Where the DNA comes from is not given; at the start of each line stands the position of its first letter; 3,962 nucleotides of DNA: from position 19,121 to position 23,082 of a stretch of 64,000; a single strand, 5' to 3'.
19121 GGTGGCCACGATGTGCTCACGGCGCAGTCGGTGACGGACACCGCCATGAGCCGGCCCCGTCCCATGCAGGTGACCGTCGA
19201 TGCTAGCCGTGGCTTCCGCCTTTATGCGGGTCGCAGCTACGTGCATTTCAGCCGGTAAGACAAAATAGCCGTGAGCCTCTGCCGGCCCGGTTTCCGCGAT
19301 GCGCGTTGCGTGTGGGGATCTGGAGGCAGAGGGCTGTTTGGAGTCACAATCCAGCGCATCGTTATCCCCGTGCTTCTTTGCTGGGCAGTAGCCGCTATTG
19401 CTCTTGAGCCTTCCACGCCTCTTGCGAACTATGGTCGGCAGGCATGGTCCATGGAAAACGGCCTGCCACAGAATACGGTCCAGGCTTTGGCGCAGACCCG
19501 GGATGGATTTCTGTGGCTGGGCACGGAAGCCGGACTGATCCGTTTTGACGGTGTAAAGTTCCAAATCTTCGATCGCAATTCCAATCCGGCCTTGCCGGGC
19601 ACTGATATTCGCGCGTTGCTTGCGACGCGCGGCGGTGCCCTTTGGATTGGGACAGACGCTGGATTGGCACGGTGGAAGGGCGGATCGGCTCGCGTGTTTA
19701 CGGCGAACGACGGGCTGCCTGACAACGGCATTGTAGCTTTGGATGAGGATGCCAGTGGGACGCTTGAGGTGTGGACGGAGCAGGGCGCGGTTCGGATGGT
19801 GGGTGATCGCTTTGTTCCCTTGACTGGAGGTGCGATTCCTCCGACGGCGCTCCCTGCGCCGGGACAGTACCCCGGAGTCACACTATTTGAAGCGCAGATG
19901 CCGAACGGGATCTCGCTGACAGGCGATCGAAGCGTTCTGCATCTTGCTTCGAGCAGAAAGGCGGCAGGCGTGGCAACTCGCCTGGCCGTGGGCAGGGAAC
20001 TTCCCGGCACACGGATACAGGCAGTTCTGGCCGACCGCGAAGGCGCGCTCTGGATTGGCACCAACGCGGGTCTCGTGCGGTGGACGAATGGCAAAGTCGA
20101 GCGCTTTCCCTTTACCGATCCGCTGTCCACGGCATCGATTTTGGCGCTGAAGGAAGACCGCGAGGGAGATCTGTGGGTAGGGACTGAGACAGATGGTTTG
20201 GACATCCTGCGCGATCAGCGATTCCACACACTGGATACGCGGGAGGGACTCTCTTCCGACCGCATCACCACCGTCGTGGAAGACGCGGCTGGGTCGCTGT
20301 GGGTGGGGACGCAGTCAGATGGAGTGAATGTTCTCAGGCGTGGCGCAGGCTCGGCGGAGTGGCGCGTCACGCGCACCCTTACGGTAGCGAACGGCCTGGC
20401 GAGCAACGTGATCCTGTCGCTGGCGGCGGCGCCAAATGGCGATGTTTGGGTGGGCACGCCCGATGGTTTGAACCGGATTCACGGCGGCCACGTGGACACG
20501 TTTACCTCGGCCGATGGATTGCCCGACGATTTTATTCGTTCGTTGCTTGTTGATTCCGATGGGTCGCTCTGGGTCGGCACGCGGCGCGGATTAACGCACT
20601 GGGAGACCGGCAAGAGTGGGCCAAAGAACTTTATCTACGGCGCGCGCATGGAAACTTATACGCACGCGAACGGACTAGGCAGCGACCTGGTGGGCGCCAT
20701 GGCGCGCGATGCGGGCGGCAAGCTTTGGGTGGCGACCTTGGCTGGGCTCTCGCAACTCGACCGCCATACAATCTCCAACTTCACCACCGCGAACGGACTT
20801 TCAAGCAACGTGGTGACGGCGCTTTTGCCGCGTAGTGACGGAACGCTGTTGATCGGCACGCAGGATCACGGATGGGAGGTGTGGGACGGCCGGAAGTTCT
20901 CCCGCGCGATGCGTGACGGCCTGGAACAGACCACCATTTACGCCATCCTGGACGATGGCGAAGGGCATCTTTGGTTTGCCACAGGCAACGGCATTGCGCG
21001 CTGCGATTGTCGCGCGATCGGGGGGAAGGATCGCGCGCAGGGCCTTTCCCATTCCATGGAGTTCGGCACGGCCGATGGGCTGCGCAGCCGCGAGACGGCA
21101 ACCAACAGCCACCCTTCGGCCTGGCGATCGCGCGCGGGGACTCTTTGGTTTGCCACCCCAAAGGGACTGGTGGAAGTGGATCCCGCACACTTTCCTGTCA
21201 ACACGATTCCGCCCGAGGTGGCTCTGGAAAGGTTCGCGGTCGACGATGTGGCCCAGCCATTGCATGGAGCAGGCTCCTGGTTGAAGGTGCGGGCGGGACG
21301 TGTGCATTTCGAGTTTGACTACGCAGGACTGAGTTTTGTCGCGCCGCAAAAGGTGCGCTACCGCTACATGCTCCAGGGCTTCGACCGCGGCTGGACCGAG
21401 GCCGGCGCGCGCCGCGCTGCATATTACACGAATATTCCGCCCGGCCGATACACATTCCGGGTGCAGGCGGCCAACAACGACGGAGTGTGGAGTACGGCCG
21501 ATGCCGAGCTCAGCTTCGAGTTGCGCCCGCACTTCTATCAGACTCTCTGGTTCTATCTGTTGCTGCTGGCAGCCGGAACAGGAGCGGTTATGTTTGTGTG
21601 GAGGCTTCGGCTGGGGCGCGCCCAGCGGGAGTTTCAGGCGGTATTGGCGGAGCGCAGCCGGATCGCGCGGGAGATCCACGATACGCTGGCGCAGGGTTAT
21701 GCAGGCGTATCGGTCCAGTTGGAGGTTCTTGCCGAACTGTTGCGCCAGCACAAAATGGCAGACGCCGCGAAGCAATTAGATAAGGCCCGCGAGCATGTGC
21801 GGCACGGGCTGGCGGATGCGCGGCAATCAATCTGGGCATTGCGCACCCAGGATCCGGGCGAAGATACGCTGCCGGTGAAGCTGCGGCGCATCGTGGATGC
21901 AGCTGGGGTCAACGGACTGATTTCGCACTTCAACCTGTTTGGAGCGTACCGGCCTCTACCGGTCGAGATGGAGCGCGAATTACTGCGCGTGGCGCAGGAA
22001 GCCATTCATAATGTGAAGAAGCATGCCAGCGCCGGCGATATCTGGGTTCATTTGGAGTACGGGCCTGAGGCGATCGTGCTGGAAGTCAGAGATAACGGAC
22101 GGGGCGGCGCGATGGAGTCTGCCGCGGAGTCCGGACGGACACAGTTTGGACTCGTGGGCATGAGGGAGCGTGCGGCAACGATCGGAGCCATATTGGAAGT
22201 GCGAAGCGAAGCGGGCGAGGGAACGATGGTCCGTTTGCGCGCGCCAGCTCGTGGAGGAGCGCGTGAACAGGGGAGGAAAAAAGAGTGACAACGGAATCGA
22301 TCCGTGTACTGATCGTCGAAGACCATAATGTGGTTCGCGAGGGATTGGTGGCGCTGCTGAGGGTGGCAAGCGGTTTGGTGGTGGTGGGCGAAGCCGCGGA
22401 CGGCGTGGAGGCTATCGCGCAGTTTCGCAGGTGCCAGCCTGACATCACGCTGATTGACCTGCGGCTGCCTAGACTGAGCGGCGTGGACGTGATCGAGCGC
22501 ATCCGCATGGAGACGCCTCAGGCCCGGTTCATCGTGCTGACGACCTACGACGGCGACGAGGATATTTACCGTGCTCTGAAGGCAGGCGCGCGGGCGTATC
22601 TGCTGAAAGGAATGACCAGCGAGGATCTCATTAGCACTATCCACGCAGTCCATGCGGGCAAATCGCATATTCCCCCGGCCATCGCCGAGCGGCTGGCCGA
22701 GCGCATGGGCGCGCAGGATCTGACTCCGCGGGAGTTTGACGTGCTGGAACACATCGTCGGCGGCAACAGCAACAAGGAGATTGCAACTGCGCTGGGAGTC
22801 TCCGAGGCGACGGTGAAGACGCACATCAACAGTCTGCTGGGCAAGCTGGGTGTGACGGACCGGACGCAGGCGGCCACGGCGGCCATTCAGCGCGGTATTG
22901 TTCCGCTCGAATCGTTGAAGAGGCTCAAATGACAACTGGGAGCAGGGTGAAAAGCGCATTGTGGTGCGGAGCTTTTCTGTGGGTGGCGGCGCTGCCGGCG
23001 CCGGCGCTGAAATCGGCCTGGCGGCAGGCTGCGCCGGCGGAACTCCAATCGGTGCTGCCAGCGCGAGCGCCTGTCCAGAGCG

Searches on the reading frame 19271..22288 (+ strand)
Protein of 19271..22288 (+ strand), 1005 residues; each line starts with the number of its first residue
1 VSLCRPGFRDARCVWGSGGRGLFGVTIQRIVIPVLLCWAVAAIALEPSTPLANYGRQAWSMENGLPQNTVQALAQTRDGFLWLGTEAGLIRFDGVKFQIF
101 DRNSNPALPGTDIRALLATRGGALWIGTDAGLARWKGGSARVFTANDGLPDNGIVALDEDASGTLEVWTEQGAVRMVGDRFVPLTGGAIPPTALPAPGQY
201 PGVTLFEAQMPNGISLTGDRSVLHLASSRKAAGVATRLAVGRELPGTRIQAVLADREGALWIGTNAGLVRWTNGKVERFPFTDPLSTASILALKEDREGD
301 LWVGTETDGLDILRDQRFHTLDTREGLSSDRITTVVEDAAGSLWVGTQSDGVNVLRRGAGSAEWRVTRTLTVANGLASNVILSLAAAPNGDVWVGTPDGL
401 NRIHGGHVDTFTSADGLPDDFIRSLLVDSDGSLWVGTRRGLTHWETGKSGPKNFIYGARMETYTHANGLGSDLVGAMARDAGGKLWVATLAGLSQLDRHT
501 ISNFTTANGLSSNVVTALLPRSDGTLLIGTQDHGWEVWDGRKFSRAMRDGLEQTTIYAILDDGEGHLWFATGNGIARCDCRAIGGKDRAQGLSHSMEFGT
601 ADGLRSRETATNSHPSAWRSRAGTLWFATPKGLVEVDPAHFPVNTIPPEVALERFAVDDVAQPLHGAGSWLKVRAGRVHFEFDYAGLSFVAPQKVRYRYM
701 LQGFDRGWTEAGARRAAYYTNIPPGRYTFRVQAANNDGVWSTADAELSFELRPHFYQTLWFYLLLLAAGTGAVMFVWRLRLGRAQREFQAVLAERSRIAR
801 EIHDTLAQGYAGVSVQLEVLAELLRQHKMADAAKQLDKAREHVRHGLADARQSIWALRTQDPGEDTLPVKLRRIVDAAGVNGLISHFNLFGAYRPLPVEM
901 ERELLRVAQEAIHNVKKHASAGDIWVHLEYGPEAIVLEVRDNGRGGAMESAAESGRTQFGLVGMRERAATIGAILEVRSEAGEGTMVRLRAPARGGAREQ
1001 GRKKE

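Call 6: search_protein_families(library=pfam, proteins=[window:19271-22288:+])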
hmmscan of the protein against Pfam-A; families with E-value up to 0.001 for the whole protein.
window:19271-22288:+ (1005 aa): 6 families
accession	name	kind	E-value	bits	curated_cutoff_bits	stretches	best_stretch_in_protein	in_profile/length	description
PF07494.17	Reg_prop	-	2.7e-53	171.5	20.4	2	416-438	1-23/24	Two component regulator propeller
PF07495.19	Y_Y_Y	-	3.2e-20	72.2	26.6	1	689-750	2-63/65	Y_Y_Y domain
PF07730.19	HisKA_3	-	9.6e-16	58.5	24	1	794-860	1-66/68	Histidine kinase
PF02518.31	HATPase_c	-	8.1e-13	49.2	26.4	1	901-993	3-109/111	Histidine kinase-, DNA gyrase B-, and HSP90-like ATPase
PF23748.1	Beta-prop_LRRK2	-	3.5e-05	23.4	26.9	0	247-269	274-296/359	LRRK2 beta propeller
PF13581.12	HATPase_c_2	-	0.00052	20.5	27.4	0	898-989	26-125/127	Histidine kinase-like ATPase domain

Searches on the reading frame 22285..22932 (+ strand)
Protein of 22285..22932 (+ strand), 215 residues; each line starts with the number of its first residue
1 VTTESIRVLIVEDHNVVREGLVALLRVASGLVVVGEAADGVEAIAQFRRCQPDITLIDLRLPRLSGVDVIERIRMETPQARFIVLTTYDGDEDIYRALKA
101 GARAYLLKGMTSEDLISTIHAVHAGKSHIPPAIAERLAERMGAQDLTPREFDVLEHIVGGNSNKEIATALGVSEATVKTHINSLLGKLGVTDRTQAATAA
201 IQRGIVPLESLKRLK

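Call 6: search_protein_families(library=pfam, proteins=[window:22285-22932:+])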
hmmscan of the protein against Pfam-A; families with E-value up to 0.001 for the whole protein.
window:22285-22932:+ (215 aa): 4 families
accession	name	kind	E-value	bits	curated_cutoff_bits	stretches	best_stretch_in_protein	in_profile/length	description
PF00072.30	Response_reg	-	2.6e-26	92.4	30.2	1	8-119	1-110/111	Response regulator receiver domain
PF00196.25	GerE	-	2.6e-19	69.1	23.5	1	145-199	2-56/57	Bacterial regulatory proteins, luxR family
PF08281.18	Sigma70_r4_2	-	9.1e-07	28.9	25.7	1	146-181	11-47/54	Sigma-70, region 4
PF13412.12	HTH_24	-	9.8e-05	22.3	21.9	1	159-184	16-41/48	Winged helix-turn-helix DNA-binding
